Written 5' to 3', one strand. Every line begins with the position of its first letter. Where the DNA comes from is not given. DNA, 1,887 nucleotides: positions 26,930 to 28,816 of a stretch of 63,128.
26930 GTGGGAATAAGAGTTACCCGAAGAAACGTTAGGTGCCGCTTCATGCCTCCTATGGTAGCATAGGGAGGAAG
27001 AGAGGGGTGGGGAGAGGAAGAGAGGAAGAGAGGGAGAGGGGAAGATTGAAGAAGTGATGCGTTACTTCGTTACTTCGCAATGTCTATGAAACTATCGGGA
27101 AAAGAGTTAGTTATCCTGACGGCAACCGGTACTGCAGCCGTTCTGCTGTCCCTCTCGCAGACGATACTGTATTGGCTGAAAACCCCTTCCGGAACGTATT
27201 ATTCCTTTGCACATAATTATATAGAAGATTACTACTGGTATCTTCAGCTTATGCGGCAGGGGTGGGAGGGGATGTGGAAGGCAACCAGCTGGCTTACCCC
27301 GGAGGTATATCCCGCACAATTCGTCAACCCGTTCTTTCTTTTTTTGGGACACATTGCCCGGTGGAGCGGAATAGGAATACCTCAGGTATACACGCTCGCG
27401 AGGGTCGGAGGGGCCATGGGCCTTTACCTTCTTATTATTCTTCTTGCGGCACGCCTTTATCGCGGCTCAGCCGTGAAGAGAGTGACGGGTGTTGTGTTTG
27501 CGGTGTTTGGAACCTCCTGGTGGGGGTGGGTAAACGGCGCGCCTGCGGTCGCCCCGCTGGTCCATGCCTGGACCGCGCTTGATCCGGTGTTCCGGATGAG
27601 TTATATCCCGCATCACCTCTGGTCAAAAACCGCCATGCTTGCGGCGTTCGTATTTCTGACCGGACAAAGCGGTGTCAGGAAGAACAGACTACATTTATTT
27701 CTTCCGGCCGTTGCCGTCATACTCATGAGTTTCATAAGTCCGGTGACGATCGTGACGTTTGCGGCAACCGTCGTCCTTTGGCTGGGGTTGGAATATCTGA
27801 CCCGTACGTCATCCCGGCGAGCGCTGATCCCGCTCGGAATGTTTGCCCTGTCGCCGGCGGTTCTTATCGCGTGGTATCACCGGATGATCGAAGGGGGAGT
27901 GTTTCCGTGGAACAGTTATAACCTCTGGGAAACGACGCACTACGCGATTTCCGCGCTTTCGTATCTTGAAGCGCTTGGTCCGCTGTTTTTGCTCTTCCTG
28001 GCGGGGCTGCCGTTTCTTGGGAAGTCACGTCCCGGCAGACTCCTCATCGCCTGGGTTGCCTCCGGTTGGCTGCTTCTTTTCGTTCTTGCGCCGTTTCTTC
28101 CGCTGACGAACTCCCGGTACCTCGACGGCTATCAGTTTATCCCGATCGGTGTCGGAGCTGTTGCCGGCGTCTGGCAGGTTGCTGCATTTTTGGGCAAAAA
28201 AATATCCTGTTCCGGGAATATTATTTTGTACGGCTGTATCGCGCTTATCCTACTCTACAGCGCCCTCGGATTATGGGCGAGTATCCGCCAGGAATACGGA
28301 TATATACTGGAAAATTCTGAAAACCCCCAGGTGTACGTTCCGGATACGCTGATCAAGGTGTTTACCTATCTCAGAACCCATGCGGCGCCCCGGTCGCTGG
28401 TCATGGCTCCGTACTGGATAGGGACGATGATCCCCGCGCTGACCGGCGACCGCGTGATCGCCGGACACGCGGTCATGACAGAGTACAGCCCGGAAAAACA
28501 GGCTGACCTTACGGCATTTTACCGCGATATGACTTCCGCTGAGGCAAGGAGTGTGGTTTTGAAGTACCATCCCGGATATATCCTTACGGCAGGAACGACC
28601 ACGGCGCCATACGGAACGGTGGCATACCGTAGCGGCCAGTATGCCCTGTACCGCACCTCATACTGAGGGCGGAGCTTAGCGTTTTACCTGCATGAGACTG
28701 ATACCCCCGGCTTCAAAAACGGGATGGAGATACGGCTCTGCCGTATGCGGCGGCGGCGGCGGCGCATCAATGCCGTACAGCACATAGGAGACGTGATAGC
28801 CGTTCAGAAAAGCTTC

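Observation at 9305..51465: Exceptional concentration of GT-C-like polytopic membrane proteins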

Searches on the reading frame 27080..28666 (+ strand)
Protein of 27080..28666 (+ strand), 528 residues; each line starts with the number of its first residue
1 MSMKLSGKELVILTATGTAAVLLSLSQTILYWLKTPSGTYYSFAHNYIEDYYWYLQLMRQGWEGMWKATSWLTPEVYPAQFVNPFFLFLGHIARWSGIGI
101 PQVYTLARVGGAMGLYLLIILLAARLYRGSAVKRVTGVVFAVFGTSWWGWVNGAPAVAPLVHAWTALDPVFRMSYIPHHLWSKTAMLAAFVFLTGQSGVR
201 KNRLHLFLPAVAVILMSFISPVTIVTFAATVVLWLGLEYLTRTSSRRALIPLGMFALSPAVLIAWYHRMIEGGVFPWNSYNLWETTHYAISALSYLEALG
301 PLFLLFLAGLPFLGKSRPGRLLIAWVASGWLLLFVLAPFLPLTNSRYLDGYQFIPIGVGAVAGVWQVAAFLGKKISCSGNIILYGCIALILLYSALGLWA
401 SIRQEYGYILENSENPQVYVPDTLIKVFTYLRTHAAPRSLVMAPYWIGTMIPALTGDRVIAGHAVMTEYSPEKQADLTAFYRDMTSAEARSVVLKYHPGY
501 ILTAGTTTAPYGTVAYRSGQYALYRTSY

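Call 4: search_protein_families(library=pfam, proteins=[window:27080-28666:+], max_evalue=0.01)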
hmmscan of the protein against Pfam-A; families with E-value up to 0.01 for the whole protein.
window:27080-28666:+ (528 aa): 0 families

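Call 10: search_protein_families(library=ncbifam, proteins=[window:27080-28666:+], max_evalue=0.1)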
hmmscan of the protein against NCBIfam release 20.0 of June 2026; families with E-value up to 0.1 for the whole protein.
window:27080-28666:+ (528 aa): 0 families

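Call 14: search_solved_structures(query=A1, max_evalue=10)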
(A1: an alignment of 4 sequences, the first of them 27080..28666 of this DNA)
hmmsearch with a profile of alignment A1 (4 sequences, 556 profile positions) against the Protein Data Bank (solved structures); distinct sequences matched with E-value up to 10: 0.

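Call 15: search_protein_families(library=pfam, proteins=[window:27080-28666:+], max_evalue=10)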
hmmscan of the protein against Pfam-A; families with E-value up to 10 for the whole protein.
window:27080-28666:+ (528 aa): 0 families

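Call 16: find_encoding_contigs(protein=window:27080-28666:+, flank=10000, max_places=6)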
Protein window:27080-28666:+ (528 aa): no gene with exactly this product is on record in the collection.

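Call 17: find_homologous_proteins(query=window:27080-28666:+, max_evalue=0.001)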
Query window:27080-28666:+ (528 aa): 33 proteins with E <= 0.001 among 8000 candidates.
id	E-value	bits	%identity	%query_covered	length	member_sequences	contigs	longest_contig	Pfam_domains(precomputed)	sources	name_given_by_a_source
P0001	0.0e+0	1179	100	100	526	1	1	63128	-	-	-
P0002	4.6e-138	479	49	94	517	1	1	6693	-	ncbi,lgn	-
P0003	6.3e-137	476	49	95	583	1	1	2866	-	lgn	-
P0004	6.7e-131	456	44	99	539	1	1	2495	-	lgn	-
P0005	2.4e-129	451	44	95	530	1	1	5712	-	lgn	-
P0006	3.1e-128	447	44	98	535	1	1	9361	-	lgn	-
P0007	1.0e-127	445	44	96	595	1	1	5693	-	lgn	-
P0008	1.3e-127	445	45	99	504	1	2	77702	-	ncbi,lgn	-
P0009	4.8e-121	423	45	91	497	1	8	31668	-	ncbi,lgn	-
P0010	1.1e-120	422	41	96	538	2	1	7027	-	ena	-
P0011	1.2e-120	422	44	95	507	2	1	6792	-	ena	-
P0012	1.1e-117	412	44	90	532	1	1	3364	-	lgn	-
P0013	2.3e-117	411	41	96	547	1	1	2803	-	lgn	-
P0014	3.4e-117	410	42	98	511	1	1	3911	-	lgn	-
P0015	2.7e-114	401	41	99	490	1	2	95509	-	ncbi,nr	ncbi:hypothetical protein HY086_03705 [Candidatus Gottesmanbacteria bacterium]|nr:hypothetical prote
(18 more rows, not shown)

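Call 21: find_encoding_contigs(protein=P0001, flank=10000, max_places=3)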
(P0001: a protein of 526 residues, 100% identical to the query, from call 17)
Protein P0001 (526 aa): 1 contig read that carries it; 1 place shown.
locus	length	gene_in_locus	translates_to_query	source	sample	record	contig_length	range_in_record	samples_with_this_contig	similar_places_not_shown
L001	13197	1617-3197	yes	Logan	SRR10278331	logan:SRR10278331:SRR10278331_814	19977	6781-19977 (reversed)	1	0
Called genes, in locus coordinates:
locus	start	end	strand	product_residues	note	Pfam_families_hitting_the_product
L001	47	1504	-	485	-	PF13231:PMT_2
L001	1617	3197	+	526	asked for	-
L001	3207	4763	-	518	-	-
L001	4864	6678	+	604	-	-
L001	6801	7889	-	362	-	PF02661:Fic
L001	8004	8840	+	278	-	PF13489:Methyltransf_23, PF13847:Methyltransf_31, PF08241:Methyltransf_11, PF08242:Methyltransf_12, PF13649:Methyltransf_25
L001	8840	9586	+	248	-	PF13489:Methyltransf_23, PF08241:Methyltransf_11, PF08242:Methyltransf_12, PF13649:Methyltransf_25, PF13847:Methyltransf_31 (weak)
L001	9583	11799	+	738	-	PF09586:YfhO (weak)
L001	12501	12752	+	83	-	-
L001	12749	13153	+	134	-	PF01850:PIN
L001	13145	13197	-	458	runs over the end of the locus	-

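Call 25: predict_structure(alignment_id=A2)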
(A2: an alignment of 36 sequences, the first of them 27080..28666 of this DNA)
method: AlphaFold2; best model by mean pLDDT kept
length: 528 residues; sequences in the alignment: 36
mean_pLDDT: 93.0   pTM: 0.92
mean pLDDT of the five models: 93.0, 92.0, 91.9, 91.8, 91.4
residues with pLDDT >= 90: 432; 70-90: 86; 50-70: 10; < 50: 0
segments of 3 or more residues with pLDDT < 50: none
pLDDT, mean of each block of 10 residues (from residue 1): 84 96 93 96 91 97 94 92 96 98 96 96 96 98 95 91 84 88 96 75 84 95 90 96 85 93 93 87 88 95 98 96 97 93 88 96 98 96 97 96 92 95 98 96 97 97 94 96 88 96 81 92 91
secondary structure, 60 per line:
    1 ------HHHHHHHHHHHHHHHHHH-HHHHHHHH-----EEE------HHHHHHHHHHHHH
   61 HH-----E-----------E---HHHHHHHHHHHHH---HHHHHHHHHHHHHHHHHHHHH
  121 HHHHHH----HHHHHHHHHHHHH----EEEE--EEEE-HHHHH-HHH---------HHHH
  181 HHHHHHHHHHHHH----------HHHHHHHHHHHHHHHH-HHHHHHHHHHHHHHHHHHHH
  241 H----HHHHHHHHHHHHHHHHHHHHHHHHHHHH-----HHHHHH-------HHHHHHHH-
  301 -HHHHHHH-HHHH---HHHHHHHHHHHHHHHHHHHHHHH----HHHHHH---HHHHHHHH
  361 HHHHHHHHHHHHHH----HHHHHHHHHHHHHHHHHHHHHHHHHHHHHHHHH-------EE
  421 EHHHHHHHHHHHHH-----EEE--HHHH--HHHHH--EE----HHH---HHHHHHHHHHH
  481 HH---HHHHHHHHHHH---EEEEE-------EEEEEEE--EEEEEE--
elements in order: H7-24 H26-33 E39-41 H48-62 H84-96 H100-126 H131-143 E148-151 E154-157 H159-163 H177-193 H204-219 H221-241 H246-273 H279-284 H292-299 H302-308 H310-313 H317-339 H344-349 H353-374 H379-411 E419-421 H422-434 E440-442 H445-448 H451-455 H470-482 H486-496 E500-504 E512-518 E521-526

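Call 27: search_protein_representatives(alignment_id=A2)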
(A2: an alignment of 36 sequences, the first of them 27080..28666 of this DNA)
Query: 36 sequences, 527 profile positions. Proteins with E-value up to 0.001 (for the whole library): 7170; up to 1e-10: 5095; up to 1e-30: 2395. The best 150 are listed.
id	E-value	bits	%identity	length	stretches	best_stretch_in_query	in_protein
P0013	2.4e-205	699.7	-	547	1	4-526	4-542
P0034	5.5e-202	688.6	-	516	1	10-525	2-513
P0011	2.0e-201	686.8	-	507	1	9-526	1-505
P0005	2.8e-201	686.3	-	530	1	6-526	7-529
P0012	8.0e-195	665.0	-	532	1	2-524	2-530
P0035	1.4e-191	654.3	-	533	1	4-525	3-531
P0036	2.1e-191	653.7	-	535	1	2-526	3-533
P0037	6.6e-189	645.4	-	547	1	6-526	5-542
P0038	7.3e-181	618.9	-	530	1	3-525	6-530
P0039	6.1e-179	612.6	-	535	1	5-525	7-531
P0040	1.4e-173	594.8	-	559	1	5-526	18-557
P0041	6.3e-173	592.7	-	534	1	5-526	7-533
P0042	4.3e-162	557.0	-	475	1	56-525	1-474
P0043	2.8e-157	541.1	-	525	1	11-525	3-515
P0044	4.2e-148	510.8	-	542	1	6-525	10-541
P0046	3.4e-129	448.4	-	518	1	9-527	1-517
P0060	6.9e-110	384.7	-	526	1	11-526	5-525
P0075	2.1e-103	363.3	-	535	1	4-526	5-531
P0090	3.9e-92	326.1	-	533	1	6-526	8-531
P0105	1.3e-85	304.6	-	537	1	4-526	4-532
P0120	9.7e-82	291.8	-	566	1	3-527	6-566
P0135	2.7e-78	280.5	-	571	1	16-515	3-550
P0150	1.3e-74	268.3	-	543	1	1-526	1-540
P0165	3.4e-72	260.3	-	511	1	4-526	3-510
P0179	3.7e-71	256.9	-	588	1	8-526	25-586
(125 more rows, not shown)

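Call 28: fold_search(model_id=the predicted structure, library=pdb)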
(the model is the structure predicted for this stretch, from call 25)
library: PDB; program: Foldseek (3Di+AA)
matches with E <= 10: 699; with E <= 0.001: 28
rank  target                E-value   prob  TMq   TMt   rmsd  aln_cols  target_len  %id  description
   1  9n9j_I                1.9e-09  1.00  0.51  0.41  12.3       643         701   12  Structure of a GRP94 folding intermediate engaged with a CCDC134- and FKBP11-bound secretory translocon (released 2025-11-19)
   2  8b6l_I                2.2e-09  1.00  0.54  0.44  10.6       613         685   12  Subtomogram average of the human Sec61-TRAP-OSTA-translocon (released 2022-12-07)
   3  8age_A                2.7e-09  1.00  0.56  0.47   9.2       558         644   15  Structure of yeast oligosaccharylransferase complex with acceptor peptide bound (released 2022-12-07)
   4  7oci_F                5.7e-09  1.00  0.54  0.46  10.7       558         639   15  Cryo-EM structure of yeast Ost6p containing oligosaccharyltransferase complex (released 2022-02-16)
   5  5gmy_A                6.7e-09  1.00  0.54  0.37   9.5       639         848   13  Crystal structure of the Archaeoglobus fulgidus oligosaccharyltransferase (O29867_ARCFU) tethered with an acceptor pep (released 2017-02-01)
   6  6ezn_F                1.1e-08  1.00  0.57  0.48  11.4       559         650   12  Cryo-EM structure of the yeast oligosaccharyltransferase (OST) complex (released 2018-01-17)
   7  8pn9_A                1.3e-08  1.00  0.54  0.45   7.7       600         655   11  Structure of human oligosaccharyltransferase OST-A complex bound to NGI-1 (released 2024-05-08)
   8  3wak                  2.0e-08  1.00  0.53  0.35  10.3       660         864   12  Crystal structure of the Archaeoglobus fulgidus oligosaccharyltransferase (O29867_ARCFU) in the apo form (released 2013-10-30)
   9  8agc_A                2.0e-08  1.00  0.58  0.46   8.4       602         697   14  Structure of yeast oligosaccharylransferase complex with lipid-linked oligosaccharide and non-acceptor peptide bound (released 2022-12-07)
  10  8agb_A                2.7e-08  1.00  0.56  0.47  10.4       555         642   13  Structure of yeast oligosaccharylransferase complex with lipid-linked oligosaccharide bound (released 2022-12-07)
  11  8if8_B                2.8e-08  1.00  0.55  0.49  11.4       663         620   11  Arabinosyltransferase AftA (released 2023-05-31)
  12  8if8_C                3.2e-08  1.00  0.56  0.51  11.6       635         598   12  Arabinosyltransferase AftA (released 2023-05-31)
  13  3waj                  3.2e-08  1.00  0.51  0.36  12.4       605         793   14  Crystal structure of the Archaeoglobus fulgidus oligosaccharyltransferase (O29867_ARCFU) complex with Zn and sulfate (released 2013-10-30)
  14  6c26_A                7.1e-08  1.00  0.55  0.46  11.6       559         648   13  The Cryo-EM structure of a eukaryotic oligosaccharyl transferase complex (released 2018-01-31)
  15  6s7o_A                1.1e-07  1.00  0.54  0.45  11.8       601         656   12  Cryo-EM structure of human oligosaccharyltransferase complex OST-A (released 2019-12-18)
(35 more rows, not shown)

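Call 30: find_encoding_contigs(protein=P0015, flank=10000, max_places=2)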
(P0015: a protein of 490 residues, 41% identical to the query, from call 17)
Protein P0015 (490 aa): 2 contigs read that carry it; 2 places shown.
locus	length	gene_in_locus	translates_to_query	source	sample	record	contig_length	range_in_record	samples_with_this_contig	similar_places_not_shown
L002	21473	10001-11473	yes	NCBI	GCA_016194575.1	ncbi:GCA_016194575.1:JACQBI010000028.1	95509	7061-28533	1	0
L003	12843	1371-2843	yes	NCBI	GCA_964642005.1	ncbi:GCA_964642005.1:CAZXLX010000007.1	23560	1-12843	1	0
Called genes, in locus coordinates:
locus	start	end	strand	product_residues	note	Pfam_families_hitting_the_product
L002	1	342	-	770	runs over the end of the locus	-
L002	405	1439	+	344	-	PF01073:3Beta_HSD, PF01370:Epimerase, PF04321:RmlD_sub_bind (weak), PF16363:GDP_Man_Dehyd, PF07993:NAD_binding_4, PF16363:GDP_Man_Dehyd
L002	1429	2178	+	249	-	PF00535:Glycos_transf_2, PF13641:Glyco_tranf_2_3 (faint)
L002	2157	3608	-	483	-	-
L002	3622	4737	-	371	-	PF04922:DIE2_ALG10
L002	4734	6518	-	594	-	PF08305:NPCBM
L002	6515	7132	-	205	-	-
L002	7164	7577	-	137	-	PF01850:PIN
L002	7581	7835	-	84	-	-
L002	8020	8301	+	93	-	-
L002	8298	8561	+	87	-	PF15738:YafQ_toxin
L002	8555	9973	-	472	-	-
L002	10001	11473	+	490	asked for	-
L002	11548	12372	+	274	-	-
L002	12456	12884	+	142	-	-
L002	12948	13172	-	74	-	PF07927:HicA_toxin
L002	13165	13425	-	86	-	PF15919:HicB_lk_antitox, PF21748:UPF0150 (weak)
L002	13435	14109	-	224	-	PF00535:Glycos_transf_2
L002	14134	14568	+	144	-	-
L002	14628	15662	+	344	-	-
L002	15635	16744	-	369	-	PF01041:DegT_DnrJ_EryC1, PF01212:Beta_elim_lyase (weak), PF00266:Aminotran_5 (weak)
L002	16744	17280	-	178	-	PF00908:dTDP_sugar_isom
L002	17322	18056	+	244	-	PF00535:Glycos_transf_2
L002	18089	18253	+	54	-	-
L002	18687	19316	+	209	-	PF01027:Bax1-I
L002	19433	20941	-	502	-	-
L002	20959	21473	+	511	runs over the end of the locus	-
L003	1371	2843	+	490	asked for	-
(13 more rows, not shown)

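Call 31: find_encoding_contigs(protein=P0008, flank=10000, max_places=2)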
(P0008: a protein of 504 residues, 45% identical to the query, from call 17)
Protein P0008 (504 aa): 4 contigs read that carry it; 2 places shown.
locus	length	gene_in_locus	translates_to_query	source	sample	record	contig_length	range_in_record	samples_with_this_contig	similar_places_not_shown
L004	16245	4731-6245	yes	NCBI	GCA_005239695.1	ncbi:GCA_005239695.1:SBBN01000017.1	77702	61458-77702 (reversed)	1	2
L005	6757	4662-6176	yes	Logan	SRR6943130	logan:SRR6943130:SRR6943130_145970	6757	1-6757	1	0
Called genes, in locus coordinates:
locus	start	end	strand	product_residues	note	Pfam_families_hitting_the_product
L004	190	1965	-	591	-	PF08305:NPCBM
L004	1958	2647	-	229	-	-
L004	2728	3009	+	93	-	-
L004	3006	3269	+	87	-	PF15738:YafQ_toxin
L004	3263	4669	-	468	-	-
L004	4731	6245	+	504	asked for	-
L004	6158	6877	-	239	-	PF00535:Glycos_transf_2, PF13641:Glyco_tranf_2_3 (weak)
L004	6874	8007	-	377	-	-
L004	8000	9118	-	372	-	PF01041:DegT_DnrJ_EryC1, PF00266:Aminotran_5 (weak)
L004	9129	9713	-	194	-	PF00908:dTDP_sugar_isom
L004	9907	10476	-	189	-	PF05148:Methyltransf_8 (weak), PF01209:Ubie_methyltran, PF13489:Methyltransf_23, PF08003:Methyltransf_9 (weak), PF13649:Methyltransf_25, PF13847:Methyltransf_31, PF08241:Methyltransf_11, PF08242:Methyltransf_12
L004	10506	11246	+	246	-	PF00535:Glycos_transf_2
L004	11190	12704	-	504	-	-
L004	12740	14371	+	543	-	-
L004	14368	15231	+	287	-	PF13489:Methyltransf_23, PF07021:MetW (weak), PF13649:Methyltransf_25, PF13847:Methyltransf_31, PF08241:Methyltransf_11, PF08242:Methyltransf_12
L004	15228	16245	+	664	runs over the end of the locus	PF09586:YfhO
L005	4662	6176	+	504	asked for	-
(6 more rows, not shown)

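Call 32: find_related_loci(query=A2, collection=genome_contigs, flank=10000)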
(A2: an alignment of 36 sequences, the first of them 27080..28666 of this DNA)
Query A2 (528 aa) in genome_contigs; peptide patterns used: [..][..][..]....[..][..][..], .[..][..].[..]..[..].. (x = any residue, [..] = any of these).
21 stretches matched a pattern; 13 encode a relative of the query (tblastn E <= 1e-3); 12 distinct loci.
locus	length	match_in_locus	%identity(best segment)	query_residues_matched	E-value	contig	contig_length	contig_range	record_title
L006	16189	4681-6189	45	1-525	1e-133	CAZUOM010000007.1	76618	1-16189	MAG TPA_asm: uncultured Gammaproteobacteria bacterium isolate binchicken_co341_72 genome assembly, contig: NODE_29_lengt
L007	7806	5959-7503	41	20-525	6e-129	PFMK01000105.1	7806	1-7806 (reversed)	MAG: Candidatus Gottesmanbacteria bacterium CG_4_10_14_0_8_um_filter_37_24 CG_4_10_14_0.8_um_filter_scaffold_12202_c, wh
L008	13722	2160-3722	41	19-527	6e-121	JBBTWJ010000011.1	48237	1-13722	MAG: Patescibacteria group bacterium isolate H41-bin149_1 H41_bin149_1_000000000011, whole genome shotgun sequence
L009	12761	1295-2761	43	9-502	4e-119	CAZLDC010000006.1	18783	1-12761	MAG TPA_asm: uncultured Gammaproteobacteria bacterium isolate SRP178908_co2_11 genome assembly, contig: NODE_1235_length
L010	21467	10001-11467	42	21-510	2e-117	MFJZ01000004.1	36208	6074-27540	MAG: Candidatus Gottesmanbacteria bacterium RIFCSPLOWO2_01_FULL_49_10 rifcsplowo2_01_scaffold_10661, whole genome shotgu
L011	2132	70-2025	41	5-525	2e-121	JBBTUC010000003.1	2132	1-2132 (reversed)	MAG: Patescibacteria group bacterium isolate H43-bin113_1 H43_bin113_1_000000000003, whole genome shotgun sequence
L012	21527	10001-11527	39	24-510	4e-114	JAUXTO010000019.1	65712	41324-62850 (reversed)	MAG: Candidatus Gottesmanbacteria bacterium isolate C13_maxbin.100 C13_k141_216738, whole genome shotgun sequence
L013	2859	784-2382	39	19-517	2e-117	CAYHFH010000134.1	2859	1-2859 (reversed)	MAG TPA_asm: uncultured Gammaproteobacteria bacterium isolate ERP119705_co10_87 genome assembly, contig: NODE_26909_leng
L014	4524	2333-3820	41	2-496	1e-103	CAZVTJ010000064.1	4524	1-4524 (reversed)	MAG TPA_asm: uncultured Gammaproteobacteria bacterium isolate binchicken_co22_151 genome assembly, contig: NODE_17990_le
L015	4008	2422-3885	39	8-496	7e-102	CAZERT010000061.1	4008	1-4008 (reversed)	MAG TPA_asm: uncultured Gammaproteobacteria bacterium isolate binchicken_co22_129 genome assembly, contig: NODE_21031_le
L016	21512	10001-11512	35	8-503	7e-87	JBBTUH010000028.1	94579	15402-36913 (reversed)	MAG: Patescibacteria group bacterium isolate H41-bin250_1 H41_bin250_1_000000000028, whole genome shotgun sequence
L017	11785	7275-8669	41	25-512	3e-109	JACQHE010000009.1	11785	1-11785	MAG: Candidatus Gottesmanbacteria bacterium isolate NC_groundwater_1091_Ag_S2p5_51_258 S_2p5_S6_coassembly_k141_971501,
